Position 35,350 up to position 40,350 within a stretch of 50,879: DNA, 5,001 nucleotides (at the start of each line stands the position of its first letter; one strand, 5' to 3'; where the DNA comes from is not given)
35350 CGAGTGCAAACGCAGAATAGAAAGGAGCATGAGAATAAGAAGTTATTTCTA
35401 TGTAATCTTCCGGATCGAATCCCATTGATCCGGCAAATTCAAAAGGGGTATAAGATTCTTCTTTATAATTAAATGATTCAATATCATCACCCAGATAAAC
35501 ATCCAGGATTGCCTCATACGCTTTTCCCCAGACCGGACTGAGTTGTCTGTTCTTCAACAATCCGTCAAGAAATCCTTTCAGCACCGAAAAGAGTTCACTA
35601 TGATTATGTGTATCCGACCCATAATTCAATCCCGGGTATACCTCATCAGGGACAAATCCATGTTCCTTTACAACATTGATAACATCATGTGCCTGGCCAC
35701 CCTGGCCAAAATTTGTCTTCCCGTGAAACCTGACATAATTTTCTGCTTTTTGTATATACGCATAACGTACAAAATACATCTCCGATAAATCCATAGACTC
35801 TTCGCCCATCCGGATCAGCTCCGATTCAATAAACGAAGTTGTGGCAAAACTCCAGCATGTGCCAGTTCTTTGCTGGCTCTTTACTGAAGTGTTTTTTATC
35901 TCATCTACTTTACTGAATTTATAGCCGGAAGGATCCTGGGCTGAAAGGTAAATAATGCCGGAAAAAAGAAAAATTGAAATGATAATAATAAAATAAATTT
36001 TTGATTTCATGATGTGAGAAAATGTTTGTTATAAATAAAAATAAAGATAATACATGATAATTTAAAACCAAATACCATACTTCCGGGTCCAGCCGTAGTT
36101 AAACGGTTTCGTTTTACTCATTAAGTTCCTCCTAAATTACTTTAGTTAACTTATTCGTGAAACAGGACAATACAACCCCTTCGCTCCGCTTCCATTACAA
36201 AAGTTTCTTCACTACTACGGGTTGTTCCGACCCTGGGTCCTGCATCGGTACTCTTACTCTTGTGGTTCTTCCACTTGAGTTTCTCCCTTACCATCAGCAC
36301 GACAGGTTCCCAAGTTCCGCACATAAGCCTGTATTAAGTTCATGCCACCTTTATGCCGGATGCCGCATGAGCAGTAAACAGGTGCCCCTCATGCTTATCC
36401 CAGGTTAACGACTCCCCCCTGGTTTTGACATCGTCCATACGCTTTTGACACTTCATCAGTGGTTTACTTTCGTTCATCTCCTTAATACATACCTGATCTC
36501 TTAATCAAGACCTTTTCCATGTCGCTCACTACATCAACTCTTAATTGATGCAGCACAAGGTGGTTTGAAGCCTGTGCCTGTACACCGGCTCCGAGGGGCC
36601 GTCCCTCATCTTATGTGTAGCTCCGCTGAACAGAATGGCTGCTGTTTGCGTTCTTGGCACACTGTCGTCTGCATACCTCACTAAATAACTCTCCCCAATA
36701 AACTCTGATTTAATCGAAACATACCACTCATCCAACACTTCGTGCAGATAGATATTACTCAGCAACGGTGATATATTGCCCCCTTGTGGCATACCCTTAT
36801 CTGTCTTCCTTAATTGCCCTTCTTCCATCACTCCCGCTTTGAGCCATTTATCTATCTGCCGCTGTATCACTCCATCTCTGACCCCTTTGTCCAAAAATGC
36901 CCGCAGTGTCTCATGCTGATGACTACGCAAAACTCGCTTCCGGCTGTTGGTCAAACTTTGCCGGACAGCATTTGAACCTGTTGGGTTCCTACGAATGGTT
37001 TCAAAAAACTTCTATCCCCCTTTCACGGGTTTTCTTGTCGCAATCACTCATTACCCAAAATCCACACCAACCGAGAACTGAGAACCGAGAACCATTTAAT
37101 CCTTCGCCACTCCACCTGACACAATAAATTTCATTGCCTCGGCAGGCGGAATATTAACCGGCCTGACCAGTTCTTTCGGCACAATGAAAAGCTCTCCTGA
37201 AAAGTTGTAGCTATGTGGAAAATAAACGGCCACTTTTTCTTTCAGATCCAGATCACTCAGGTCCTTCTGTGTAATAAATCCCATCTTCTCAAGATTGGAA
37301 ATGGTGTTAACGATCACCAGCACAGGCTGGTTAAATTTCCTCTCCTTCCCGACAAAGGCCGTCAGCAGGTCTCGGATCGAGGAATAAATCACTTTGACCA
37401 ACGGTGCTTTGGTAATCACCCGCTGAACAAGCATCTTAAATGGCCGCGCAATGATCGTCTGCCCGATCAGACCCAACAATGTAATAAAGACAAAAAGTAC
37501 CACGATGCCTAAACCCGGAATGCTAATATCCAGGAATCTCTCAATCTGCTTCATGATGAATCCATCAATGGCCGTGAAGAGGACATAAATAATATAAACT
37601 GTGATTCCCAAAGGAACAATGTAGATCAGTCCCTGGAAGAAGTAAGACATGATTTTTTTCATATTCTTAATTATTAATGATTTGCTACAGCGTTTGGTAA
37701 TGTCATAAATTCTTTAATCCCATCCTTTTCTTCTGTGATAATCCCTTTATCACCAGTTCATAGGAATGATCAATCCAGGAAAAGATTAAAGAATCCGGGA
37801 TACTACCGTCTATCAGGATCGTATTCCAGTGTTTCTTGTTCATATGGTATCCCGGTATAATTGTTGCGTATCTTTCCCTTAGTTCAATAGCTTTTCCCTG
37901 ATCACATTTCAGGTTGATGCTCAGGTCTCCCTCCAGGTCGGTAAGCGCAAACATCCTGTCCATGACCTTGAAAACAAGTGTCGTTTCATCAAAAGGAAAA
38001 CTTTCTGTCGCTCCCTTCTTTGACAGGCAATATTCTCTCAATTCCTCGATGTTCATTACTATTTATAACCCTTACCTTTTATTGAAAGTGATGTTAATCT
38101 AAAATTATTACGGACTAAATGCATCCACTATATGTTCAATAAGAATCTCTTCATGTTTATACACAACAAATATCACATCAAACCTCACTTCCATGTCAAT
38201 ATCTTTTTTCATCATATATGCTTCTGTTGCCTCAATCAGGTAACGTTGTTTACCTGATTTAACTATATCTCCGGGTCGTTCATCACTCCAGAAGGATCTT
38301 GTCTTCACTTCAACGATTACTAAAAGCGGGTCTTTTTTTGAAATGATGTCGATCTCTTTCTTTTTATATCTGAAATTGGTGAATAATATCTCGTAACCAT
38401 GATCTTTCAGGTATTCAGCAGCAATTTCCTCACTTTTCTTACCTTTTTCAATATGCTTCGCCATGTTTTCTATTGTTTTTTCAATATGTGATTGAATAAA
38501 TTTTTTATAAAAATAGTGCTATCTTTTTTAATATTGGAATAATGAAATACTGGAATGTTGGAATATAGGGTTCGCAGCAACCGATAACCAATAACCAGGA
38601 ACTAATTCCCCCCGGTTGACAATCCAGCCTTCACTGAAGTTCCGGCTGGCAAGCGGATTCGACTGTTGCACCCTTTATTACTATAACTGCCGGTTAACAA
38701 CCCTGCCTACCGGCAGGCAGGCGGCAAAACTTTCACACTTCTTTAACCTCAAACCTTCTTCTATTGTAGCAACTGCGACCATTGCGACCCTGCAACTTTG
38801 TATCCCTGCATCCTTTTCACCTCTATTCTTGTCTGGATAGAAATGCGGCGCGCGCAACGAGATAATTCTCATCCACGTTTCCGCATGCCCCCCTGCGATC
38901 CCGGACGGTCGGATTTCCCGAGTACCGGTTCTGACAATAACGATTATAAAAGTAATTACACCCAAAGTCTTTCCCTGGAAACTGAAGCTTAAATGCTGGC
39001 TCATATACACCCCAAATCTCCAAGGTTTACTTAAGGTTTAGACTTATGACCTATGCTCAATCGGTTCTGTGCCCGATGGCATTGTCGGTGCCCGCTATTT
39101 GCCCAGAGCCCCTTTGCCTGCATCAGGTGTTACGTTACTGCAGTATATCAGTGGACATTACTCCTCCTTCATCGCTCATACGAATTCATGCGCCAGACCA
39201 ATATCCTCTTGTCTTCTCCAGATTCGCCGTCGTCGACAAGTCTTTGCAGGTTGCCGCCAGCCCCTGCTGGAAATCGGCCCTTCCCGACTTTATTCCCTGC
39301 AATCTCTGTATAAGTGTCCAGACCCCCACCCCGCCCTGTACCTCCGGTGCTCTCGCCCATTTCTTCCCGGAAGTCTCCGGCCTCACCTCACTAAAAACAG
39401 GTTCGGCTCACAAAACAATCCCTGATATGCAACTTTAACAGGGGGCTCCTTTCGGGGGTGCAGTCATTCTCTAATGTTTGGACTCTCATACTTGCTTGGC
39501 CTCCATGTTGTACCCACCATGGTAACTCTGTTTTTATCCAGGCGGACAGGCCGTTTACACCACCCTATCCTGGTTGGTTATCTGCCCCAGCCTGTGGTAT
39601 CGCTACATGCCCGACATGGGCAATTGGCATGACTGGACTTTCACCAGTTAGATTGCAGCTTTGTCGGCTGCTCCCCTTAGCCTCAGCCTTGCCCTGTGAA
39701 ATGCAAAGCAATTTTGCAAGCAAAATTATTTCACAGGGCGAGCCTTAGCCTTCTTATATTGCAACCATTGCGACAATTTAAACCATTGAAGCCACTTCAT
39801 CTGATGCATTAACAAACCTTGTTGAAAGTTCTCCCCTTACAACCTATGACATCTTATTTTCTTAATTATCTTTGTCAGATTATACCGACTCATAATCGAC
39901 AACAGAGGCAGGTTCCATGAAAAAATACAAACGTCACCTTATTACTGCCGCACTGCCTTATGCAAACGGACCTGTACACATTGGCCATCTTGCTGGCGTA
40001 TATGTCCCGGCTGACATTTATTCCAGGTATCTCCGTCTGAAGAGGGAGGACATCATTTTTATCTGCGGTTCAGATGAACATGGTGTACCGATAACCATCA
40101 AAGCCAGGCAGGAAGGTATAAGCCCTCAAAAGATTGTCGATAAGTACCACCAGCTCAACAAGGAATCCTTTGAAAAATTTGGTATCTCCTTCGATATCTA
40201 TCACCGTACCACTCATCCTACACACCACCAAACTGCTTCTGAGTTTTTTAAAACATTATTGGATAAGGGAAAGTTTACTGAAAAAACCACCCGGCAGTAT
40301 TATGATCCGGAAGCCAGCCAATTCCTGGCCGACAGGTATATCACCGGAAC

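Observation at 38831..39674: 844-bp ORF-less, GC-rich insertion with group II intron D5/D6-like 3' end, with an empty site in the same window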

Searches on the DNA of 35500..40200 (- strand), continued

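Call 17: get_annotated_region(hit=H2, flank=4000)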
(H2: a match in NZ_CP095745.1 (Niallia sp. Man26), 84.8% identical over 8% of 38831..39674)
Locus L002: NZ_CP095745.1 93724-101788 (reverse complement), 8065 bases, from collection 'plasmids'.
description: Niallia sp. Man26 plasmid unnamed1, complete sequence
organism: Niallia sp. Man26 (NCBI taxid 2912824)
taxonomy: Bacteria; Bacillota; Bacilli; Bacillales; Bacillaceae; Niallia; Niallia sp. Man26
host: -; source: Penaeus monodon,whole organism,intestine of black tiger shrimp; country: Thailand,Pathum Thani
typing (MOB-suite, as given by PLSDB): mobilizable; relaxase MOBP
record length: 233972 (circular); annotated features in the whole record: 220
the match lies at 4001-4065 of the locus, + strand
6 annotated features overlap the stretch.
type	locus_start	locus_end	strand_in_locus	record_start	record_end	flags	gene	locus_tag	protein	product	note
CDS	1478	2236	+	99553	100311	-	-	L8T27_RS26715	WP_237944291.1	hypothetical protein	-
CDS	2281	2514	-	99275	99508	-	-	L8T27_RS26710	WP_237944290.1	hypothetical protein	-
CDS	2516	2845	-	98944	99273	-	-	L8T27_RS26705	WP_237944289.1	winged helix-turn-helix domain-containing protein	-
CDS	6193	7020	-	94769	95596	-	-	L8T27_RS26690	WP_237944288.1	STAS domain-containing protein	-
CDS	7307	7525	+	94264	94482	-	-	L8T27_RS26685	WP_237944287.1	hypothetical protein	-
CDS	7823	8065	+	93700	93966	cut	-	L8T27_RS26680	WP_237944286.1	CPCC family cysteine-rich protein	-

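Call 18: get_annotated_region(hit=H3, flank=4000)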
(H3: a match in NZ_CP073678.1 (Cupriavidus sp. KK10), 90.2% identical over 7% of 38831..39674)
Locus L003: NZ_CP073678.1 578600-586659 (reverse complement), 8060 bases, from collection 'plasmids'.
description: Cupriavidus sp. KK10 plasmid p1, complete sequence
organism: Cupriavidus sp. KK10 (NCBI taxid 1478019)
taxonomy: Bacteria; Pseudomonadota; Betaproteobacteria; Burkholderiales; Burkholderiaceae; Cupriavidus; Cupriavidus sp. KK10
host: -; source: Isolate,A bacterial consortium from cattle pasture soil, USA; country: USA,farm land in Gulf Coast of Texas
typing (MOB-suite, as given by PLSDB): non-mobilizable; mating-pair formation MPF_T
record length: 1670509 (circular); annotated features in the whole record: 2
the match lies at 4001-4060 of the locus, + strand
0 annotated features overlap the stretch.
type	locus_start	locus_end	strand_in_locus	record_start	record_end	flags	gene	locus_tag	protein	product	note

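Call 19: search_rna_families(sources=[L001, L002, L003], threshold=gathering, show_alignments=0)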
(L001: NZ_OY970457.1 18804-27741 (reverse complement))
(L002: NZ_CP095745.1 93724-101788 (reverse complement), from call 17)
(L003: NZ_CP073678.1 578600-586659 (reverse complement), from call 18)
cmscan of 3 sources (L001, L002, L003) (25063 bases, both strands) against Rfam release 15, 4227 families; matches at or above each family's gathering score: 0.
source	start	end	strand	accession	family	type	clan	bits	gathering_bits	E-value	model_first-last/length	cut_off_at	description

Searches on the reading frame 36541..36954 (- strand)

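Call 53: search_protein_families(library=ncbifam, proteins=[window:36541-36954:-], max_evalue=0.00001)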
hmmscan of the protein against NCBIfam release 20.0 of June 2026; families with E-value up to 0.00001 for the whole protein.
window:36541-36954:- (137 aa): 2 families
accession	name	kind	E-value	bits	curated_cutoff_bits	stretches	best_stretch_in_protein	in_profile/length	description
TIGR04416.1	group_II_RT_mat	equivalog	6.5e-26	91.3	300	1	13-100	138-218/353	group II intron reverse transcriptase/maturase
NF041746.1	Drt2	equivalog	4.6e-07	29.3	390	1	49-98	218-264/416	antiviral reverse transcriptase Drt2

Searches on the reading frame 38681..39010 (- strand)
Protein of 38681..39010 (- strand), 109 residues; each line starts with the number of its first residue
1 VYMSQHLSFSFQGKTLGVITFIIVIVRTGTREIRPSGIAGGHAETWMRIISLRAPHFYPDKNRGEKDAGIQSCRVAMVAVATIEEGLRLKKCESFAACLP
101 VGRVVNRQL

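Call 75: search_protein_families(library=pfam, proteins=[window:38681-39010:-], max_evalue=0.01)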
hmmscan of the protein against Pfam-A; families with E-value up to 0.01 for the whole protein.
window:38681-39010:- (109 aa): 0 families
